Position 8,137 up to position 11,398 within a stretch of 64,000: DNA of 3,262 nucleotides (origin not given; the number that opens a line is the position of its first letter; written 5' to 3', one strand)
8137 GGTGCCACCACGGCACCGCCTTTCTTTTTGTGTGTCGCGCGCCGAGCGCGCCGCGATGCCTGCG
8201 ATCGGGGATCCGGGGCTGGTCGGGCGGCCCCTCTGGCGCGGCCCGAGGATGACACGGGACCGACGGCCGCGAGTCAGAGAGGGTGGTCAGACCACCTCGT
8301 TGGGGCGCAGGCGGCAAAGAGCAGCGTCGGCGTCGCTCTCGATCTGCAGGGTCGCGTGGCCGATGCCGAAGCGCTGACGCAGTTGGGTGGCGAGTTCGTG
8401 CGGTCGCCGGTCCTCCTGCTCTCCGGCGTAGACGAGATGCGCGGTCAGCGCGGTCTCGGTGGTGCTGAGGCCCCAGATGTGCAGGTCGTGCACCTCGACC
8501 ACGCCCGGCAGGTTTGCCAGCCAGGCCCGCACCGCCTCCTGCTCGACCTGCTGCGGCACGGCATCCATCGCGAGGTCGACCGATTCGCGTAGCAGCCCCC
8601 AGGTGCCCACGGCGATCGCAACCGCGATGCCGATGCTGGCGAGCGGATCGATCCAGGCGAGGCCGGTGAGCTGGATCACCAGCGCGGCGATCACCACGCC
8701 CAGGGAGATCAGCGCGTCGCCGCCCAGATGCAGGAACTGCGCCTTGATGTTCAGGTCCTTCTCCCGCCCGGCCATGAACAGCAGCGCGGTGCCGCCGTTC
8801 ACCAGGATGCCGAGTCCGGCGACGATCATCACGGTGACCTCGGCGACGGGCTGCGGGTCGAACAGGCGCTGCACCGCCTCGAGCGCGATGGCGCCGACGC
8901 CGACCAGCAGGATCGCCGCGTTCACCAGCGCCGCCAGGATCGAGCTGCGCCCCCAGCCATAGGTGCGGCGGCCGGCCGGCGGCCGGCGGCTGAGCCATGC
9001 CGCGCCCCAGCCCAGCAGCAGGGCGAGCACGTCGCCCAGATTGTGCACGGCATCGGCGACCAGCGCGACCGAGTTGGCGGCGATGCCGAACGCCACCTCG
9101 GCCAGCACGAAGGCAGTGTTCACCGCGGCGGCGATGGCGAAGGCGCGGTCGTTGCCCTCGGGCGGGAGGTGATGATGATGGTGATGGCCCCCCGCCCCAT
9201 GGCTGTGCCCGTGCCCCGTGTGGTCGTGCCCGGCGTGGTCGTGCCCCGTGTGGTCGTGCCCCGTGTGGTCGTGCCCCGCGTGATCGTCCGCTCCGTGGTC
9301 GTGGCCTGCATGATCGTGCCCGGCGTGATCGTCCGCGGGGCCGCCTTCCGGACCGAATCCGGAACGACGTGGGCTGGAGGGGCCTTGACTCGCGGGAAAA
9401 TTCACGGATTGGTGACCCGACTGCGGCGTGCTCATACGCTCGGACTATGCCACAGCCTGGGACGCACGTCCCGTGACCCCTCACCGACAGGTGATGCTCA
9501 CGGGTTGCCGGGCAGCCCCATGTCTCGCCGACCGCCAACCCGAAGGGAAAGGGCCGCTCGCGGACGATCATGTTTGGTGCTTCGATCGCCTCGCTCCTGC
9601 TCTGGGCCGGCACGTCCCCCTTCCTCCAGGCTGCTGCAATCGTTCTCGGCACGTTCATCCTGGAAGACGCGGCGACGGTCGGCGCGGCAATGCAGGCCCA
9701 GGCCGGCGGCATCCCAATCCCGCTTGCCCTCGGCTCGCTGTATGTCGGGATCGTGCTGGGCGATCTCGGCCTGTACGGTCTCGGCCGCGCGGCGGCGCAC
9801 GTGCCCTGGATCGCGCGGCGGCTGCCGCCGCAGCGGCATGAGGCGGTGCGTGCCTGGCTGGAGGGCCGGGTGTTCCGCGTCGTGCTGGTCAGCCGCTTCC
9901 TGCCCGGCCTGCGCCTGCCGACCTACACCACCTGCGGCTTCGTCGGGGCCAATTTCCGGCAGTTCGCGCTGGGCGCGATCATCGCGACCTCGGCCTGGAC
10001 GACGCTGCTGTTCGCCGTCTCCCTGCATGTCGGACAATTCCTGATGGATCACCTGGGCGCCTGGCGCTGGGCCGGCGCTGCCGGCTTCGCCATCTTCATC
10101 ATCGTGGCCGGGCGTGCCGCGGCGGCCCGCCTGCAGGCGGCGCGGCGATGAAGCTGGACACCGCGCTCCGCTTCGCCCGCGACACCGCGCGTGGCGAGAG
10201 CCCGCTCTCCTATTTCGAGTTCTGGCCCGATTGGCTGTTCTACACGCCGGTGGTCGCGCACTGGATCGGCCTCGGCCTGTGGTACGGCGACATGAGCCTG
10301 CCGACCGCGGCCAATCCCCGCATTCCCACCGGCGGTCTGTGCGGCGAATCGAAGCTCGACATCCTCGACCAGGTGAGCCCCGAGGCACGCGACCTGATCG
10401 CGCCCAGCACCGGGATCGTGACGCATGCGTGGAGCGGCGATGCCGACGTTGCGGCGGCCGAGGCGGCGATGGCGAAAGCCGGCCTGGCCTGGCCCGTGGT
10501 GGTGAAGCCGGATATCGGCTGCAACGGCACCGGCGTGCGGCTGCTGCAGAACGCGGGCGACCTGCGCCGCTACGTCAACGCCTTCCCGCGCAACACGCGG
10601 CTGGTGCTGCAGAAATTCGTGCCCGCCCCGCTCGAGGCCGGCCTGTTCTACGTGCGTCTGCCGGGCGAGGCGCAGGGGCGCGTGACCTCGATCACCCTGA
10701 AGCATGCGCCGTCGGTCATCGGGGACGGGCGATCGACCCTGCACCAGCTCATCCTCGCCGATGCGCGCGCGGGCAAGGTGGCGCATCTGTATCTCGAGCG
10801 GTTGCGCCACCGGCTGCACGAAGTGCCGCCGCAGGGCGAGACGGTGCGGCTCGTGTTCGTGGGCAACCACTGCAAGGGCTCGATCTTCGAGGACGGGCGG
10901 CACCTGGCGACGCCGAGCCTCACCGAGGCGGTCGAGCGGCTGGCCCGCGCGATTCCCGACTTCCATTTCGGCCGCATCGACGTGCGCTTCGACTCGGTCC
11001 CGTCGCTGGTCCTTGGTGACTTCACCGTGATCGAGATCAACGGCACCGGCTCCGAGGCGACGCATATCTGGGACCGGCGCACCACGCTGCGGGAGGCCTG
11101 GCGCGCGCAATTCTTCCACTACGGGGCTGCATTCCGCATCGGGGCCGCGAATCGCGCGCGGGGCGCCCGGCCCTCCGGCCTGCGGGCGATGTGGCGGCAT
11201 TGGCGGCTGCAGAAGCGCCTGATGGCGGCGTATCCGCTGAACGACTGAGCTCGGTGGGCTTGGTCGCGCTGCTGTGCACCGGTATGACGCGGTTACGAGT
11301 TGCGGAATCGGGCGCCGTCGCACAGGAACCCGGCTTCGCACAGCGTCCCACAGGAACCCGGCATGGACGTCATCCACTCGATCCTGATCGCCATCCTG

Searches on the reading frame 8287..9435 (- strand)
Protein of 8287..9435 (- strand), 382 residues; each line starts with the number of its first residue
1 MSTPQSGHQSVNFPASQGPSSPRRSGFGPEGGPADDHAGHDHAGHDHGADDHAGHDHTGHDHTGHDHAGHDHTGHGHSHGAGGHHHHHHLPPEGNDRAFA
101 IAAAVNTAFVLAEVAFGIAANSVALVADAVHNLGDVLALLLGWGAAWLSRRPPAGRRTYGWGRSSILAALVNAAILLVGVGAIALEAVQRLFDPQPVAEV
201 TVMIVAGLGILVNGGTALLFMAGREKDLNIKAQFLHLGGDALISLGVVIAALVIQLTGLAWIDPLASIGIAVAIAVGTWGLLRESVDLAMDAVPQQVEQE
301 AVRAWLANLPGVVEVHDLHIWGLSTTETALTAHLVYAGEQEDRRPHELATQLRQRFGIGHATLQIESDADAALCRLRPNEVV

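Call 38: search_protein_families(library=pfam, proteins=[window:8287-9435:-], max_evalue=0.001)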
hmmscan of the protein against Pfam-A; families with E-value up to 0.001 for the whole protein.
window:8287-9435:- (382 aa): 2 families
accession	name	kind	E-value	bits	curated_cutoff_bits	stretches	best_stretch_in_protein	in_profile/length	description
PF01545.26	Cation_efflux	-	1e-43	149.9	26.6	1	101-287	3-195/198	Cation efflux family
PF16916.11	ZT_dimer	-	7.4e-13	48.8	26.7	1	295-367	2-77/78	Dimerisation domain of Zinc Transporter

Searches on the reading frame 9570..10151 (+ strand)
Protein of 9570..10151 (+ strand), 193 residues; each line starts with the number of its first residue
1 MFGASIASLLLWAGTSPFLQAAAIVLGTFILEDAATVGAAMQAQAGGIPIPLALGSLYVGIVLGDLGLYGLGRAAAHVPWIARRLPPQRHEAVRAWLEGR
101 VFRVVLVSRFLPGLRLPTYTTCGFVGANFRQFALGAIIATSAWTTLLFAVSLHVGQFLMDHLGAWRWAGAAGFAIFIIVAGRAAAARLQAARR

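Call 38: search_protein_families(library=pfam, proteins=[window:9570-10151:+], max_evalue=0.001)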
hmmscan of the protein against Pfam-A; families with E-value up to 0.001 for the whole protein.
window:9570-10151:+ (193 aa): 1 family
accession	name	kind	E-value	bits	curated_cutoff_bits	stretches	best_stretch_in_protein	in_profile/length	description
PF09335.16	VTT_dom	-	2.6e-13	51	33.9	1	49-148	15-118/123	VTT domain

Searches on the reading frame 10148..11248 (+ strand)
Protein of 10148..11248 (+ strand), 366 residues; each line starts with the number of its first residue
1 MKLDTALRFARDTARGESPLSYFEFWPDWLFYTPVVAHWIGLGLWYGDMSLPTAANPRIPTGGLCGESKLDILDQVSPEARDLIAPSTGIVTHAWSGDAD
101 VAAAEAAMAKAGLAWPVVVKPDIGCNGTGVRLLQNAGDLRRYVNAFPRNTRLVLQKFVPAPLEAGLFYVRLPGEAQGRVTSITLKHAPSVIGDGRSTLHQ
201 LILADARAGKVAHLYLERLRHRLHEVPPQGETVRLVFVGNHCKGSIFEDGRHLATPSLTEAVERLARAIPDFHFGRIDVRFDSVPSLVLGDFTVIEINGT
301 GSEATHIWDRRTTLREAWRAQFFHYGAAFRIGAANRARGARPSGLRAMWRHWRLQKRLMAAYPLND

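Call 38: search_protein_families(library=pfam, proteins=[window:10148-11248:+], max_evalue=0.001)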
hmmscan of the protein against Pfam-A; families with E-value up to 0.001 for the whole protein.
window:10148-11248:+ (366 aa): 0 families

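Call 62: search_protein_families(library=ncbifam, proteins=[window:10148-11248:+], max_evalue=0.01)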
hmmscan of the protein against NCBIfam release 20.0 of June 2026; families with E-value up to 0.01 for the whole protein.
window:10148-11248:+ (366 aa): 8 families
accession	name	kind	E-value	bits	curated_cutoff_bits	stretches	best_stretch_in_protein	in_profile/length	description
TIGR02068.2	cya_phycin_syn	equivalog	1.2e-08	33.5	850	1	104-299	238-444/862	cyanophycin synthetase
NF010623.0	PRK14016.1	subfamily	1.7e-06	26.5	877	1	103-285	238-430/871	cyanophycin synthetase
NF002563.0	PRK02186.1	subfamily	1.9e-05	23.1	625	1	88-159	125-189/890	argininosuccinate lyase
NF009402.0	PRK12767.1-1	equivalog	0.00021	20.2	218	1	102-160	136-195/329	carbamoyl phosphate synthase-like protein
NF009404.0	PRK12767.1-3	equivalog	0.001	18.1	316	1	98-145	130-176/344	carbamoyl phosphate synthase-like protein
TIGR00768.1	rimK_fam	subfamily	0.0013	18.1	143.4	1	83-159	100-171/276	RimK family alpha-L-glutamate ligase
TIGR03103.1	trio_acet_GNAT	equivalog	0.0015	17.2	569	0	102-298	322-519/547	N-acetylglutaminylglutamine synthetase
NF004679.0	PRK06019.1-5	equivalog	0.0098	14.7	326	0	107-170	128-192/376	5-(carboxyamino)imidazole ribonucleotide synthase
